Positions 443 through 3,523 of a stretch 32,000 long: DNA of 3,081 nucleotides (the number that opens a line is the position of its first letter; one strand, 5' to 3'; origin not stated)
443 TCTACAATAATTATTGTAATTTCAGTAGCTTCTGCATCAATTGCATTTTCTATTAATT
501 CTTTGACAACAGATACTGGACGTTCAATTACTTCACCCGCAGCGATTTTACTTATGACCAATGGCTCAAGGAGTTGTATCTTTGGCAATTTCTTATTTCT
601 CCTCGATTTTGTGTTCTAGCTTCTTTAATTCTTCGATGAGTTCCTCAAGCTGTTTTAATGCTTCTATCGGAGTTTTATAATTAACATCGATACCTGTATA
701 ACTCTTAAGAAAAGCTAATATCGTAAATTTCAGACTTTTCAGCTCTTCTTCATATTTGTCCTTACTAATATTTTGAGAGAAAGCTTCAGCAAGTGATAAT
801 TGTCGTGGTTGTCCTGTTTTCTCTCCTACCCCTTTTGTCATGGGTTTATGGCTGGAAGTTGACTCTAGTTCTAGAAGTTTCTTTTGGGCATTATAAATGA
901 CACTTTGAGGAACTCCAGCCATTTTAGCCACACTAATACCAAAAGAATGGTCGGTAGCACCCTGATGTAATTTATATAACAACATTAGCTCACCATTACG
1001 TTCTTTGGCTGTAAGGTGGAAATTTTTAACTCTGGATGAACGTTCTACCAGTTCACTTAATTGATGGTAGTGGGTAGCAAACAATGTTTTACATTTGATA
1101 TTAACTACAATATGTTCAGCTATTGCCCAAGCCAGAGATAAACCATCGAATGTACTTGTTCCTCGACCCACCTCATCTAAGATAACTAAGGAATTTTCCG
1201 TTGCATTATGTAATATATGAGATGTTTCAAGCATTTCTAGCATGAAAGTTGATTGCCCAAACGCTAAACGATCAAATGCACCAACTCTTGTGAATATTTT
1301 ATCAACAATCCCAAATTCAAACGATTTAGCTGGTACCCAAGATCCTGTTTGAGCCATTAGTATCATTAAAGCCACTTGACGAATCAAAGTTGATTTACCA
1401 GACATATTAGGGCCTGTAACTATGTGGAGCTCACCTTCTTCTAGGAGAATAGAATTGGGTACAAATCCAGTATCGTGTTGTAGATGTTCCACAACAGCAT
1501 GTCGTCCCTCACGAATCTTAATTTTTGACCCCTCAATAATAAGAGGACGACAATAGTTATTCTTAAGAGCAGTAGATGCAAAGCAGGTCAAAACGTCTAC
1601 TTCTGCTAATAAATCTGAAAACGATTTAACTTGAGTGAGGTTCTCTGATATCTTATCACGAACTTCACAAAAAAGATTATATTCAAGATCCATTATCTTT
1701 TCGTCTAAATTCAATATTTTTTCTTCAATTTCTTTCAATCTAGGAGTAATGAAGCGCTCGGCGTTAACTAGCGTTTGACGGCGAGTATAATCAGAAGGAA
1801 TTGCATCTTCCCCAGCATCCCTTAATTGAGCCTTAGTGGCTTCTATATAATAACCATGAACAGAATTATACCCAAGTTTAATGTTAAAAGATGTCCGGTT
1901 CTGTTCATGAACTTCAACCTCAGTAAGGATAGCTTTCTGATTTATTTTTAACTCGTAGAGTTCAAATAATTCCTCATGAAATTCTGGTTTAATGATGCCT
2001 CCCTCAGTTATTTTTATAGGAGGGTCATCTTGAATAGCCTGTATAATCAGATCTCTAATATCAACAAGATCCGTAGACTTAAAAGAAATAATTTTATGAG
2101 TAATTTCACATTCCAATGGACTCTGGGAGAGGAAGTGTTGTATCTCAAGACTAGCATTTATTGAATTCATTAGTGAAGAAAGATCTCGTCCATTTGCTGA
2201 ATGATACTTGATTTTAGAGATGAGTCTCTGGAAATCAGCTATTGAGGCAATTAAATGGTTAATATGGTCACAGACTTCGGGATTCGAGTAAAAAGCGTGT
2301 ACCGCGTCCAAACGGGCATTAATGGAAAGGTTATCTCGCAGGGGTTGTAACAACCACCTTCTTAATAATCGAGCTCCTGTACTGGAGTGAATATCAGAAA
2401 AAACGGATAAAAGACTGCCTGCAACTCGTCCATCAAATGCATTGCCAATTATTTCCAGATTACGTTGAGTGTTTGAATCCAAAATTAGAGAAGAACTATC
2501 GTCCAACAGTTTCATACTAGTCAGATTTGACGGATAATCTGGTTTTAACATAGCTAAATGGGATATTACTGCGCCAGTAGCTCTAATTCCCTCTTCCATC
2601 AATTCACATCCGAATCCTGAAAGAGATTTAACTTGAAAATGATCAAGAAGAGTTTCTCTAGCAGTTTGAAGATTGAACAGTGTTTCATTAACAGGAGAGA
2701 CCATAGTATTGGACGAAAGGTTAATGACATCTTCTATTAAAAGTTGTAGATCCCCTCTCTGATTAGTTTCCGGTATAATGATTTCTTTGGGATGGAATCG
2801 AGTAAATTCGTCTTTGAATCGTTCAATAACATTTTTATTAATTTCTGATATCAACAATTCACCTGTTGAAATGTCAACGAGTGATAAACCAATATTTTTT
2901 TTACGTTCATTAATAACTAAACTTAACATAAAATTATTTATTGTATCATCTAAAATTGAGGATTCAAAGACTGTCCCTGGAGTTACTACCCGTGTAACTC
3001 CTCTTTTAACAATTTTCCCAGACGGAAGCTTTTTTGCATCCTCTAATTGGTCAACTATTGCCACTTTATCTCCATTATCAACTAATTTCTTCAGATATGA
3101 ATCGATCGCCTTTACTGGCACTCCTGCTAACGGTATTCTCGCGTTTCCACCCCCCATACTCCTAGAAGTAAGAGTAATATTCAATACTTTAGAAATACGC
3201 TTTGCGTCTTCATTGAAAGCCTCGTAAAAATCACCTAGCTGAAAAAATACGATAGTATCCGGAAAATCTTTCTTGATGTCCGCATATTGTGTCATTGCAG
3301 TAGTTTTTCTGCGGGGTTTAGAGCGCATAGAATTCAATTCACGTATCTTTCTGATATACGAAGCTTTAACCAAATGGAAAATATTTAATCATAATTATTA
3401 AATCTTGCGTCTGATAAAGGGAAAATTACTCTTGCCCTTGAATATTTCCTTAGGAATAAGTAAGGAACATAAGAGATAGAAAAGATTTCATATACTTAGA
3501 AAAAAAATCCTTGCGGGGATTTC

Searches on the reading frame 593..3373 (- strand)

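Call 14: search_protein_families(library=pfam, proteins=[window:593-3373:-], max_evalue=0.01)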
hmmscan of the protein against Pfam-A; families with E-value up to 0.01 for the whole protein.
window:593-3373:- (926 aa): 6 families
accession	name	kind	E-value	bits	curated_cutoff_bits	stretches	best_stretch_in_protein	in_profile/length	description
PF00488.27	MutS_V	-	1.5e-83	279.8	30.2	1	651-837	2-188/188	MutS domain V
PF05192.23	MutS_III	-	6.9e-43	147.7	34.1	1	301-599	1-194/194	MutS domain III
PF01624.25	MutS_I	-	3e-38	130.9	20.6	1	25-138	2-112/113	MutS domain I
PF05188.22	MutS_II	-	5.2e-23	82.3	25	1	147-278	1-126/133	MutS domain II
PF05190.23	MutS_IV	-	1.8e-19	70.3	22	1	464-558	1-91/92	MutS family domain IV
PF03266.21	NTPase_1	-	0.0085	16.4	23.9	0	651-793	3-161/168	NTPase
